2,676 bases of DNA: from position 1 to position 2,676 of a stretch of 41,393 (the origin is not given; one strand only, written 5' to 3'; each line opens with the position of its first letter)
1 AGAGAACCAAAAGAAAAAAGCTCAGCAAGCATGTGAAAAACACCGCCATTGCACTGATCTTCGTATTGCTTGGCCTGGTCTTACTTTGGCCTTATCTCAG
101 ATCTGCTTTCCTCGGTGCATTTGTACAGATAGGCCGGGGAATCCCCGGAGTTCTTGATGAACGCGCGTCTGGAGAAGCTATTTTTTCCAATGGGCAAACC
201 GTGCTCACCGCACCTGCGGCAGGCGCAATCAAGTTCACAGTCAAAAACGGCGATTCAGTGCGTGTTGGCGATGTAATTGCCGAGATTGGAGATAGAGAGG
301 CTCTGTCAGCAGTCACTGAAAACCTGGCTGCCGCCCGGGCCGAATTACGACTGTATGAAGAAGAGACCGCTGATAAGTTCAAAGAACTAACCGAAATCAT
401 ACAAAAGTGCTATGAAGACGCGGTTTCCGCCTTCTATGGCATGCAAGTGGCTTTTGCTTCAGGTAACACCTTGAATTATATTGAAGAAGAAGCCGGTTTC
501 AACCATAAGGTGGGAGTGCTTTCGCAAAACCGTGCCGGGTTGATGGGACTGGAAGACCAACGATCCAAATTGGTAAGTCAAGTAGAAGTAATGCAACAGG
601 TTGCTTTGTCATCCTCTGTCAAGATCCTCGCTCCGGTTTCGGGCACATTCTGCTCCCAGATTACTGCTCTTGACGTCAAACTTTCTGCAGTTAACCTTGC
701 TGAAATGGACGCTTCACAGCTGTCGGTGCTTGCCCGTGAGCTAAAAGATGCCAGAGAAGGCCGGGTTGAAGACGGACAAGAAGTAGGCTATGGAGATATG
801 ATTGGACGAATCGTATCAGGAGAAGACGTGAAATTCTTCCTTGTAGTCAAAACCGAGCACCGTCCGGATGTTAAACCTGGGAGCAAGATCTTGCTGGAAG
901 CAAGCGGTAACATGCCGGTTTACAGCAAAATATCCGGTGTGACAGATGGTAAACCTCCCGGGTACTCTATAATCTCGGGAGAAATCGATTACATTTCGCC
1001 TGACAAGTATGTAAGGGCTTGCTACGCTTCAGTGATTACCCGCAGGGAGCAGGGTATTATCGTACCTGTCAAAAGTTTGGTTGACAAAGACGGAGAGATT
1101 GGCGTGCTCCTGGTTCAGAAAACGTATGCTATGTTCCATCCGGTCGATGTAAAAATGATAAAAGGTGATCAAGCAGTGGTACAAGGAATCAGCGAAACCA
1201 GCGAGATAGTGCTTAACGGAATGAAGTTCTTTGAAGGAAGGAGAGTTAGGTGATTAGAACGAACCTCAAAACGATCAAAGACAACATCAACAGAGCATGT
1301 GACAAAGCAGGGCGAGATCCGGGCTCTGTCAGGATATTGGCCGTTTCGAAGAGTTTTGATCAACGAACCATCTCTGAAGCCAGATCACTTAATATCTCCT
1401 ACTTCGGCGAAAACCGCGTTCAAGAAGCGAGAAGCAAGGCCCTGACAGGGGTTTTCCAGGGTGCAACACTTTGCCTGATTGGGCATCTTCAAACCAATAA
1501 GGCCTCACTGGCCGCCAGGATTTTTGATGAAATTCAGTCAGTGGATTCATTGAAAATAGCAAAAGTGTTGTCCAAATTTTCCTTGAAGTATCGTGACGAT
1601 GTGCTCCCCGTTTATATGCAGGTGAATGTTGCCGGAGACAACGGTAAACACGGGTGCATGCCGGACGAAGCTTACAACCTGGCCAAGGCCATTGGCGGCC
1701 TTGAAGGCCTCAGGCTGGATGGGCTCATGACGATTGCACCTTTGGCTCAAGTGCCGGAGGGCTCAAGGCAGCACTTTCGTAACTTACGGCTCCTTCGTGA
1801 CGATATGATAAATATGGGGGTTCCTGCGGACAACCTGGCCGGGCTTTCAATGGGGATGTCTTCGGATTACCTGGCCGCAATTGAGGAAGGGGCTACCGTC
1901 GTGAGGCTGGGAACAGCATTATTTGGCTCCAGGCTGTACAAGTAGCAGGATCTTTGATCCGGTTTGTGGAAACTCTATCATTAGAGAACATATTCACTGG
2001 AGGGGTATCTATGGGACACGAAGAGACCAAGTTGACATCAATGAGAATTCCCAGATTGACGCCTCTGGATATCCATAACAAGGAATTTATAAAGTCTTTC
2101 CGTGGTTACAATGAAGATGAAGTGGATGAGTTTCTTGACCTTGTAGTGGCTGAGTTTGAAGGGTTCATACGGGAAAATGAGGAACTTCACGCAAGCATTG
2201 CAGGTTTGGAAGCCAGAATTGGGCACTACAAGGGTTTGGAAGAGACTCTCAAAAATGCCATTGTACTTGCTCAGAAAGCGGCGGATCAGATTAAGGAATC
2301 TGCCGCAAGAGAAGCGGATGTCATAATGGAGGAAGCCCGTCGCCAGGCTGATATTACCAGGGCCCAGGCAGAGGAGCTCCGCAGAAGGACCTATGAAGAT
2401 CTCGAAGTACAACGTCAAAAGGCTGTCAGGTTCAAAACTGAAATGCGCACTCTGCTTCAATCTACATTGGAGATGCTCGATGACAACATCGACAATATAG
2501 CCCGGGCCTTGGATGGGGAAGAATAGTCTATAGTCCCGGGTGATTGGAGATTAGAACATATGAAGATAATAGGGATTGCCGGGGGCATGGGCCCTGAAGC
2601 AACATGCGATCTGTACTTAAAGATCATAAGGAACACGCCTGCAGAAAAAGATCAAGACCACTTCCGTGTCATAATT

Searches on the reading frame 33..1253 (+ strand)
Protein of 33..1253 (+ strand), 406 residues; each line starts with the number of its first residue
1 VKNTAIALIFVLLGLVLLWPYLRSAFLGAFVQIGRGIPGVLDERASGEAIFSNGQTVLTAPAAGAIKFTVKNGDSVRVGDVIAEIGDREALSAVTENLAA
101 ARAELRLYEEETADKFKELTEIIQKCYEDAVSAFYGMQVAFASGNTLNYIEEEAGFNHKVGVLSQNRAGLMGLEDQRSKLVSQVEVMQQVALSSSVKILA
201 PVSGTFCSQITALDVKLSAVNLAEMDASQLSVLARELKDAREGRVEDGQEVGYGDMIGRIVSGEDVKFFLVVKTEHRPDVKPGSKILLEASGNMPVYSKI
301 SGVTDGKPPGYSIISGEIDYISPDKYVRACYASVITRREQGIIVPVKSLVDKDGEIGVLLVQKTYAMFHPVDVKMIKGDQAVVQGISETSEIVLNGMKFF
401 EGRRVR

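Call 45: find_encoding_contigs(protein=window:33-1253:+, flank=10000, max_places=5)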
Protein window:33-1253:+ (406 aa): no gene with exactly this product is on record in the collection.

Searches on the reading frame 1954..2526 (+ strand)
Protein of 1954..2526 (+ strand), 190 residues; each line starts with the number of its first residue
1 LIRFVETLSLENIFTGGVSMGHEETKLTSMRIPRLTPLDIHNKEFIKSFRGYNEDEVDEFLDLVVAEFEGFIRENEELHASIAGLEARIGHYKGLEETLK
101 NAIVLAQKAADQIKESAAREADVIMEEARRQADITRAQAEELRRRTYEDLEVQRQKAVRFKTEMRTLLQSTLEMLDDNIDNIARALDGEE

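Call 35: search_protein_families(library=ncbifam, proteins=[window:1954-2526:+], max_evalue=1e-10)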
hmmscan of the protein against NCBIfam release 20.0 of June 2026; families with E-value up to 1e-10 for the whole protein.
window:1954-2526:+ (190 aa): 3 families
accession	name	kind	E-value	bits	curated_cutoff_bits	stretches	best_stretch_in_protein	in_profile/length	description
TIGR03544.1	DivI1A_domain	domain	1e-15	57.1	22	1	35-68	1-34/34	DivIVA domain-containing protein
NF050102.1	DivIVA_Wag31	equivalog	1.2e-15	58.1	260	1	34-93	2-64/256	DivIVA-like cell division protein Wag31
NF010725.0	PRK14127.1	equivalog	2.1e-14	53.9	91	1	34-101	7-74/111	cell division regulator GpsB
